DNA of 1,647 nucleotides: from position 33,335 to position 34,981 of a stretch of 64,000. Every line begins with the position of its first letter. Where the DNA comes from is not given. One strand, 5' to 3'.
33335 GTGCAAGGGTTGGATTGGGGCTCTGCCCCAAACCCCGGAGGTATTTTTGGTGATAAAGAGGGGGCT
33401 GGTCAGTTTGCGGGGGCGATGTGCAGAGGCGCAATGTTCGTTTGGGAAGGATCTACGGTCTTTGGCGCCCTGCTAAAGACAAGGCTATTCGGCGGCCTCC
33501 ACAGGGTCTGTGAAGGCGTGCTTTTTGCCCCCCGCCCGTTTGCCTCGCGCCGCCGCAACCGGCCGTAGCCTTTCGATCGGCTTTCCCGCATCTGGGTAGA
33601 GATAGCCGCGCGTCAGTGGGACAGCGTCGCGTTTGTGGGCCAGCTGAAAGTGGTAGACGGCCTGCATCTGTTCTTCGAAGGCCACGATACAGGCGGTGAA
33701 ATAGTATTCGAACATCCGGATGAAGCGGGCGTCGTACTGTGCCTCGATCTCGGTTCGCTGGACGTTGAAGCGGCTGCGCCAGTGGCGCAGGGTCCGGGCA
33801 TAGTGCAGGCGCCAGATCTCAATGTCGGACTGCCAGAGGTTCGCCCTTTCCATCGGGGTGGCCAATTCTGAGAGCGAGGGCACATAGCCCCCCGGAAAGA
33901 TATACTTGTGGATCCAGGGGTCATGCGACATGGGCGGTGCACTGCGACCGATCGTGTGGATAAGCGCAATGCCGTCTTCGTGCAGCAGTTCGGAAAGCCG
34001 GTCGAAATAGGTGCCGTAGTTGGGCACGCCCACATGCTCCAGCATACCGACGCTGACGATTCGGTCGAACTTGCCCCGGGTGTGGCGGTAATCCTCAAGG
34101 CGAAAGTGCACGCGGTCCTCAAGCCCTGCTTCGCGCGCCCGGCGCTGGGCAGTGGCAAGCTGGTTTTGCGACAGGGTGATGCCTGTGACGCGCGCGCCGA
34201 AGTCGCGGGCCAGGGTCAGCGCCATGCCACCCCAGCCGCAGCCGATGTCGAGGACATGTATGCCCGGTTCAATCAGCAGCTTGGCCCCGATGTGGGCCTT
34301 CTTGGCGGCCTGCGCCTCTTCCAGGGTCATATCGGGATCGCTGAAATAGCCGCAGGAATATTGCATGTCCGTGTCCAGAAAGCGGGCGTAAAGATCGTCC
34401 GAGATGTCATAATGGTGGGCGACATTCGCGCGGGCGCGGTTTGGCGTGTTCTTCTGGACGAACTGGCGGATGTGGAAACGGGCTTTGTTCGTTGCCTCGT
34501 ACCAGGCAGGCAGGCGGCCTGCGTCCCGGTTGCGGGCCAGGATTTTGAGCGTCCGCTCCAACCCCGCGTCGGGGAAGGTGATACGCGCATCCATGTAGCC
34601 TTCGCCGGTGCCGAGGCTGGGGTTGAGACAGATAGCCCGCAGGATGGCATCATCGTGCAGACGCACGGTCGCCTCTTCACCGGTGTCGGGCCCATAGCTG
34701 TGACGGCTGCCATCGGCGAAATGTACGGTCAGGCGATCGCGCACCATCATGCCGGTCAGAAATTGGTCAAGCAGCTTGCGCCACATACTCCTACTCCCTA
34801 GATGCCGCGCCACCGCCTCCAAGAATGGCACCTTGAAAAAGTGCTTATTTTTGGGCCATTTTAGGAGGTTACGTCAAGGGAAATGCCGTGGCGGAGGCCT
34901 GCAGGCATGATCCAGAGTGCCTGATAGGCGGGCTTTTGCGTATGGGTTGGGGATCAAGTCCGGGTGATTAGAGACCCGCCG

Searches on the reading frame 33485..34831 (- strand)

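Call 72: search_protein_families(library=pfam, proteins=[window:33485-34831:-], max_evalue=0.0001)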
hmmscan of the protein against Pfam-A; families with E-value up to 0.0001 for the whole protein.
window:33485-34831:- (448 aa): 8 families
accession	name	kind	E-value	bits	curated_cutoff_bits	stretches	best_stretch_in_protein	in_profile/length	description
PF02353.26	CMAS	-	6.9e-91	304.8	27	1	131-395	4-273/273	Mycolic acid cyclopropane synthetase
PF13649.12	Methyltransf_25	-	3.7e-18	66.5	27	1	193-287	1-97/97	Methyltransferase domain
PF08241.18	Methyltransf_11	-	5e-14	53.2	21.2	1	194-291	1-95/95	Methyltransferase domain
PF13489.12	Methyltransf_23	-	1.2e-12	48.3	27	1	179-332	10-159/164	Methyltransferase domain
PF13847.12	Methyltransf_31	-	2e-12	47.5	27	1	188-295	2-113/145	Methyltransferase domain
PF08242.18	Methyltransf_12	-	2.5e-11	44.6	30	1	194-288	1-97/98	Methyltransferase domain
PF25371.1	DUF7884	-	2e-07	31.6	27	1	29-86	9-67/90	Domain of unknown function (DUF7884)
PF05175.20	MTS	-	7.3e-06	26.2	23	1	190-260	32-104/170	Methyltransferase small domain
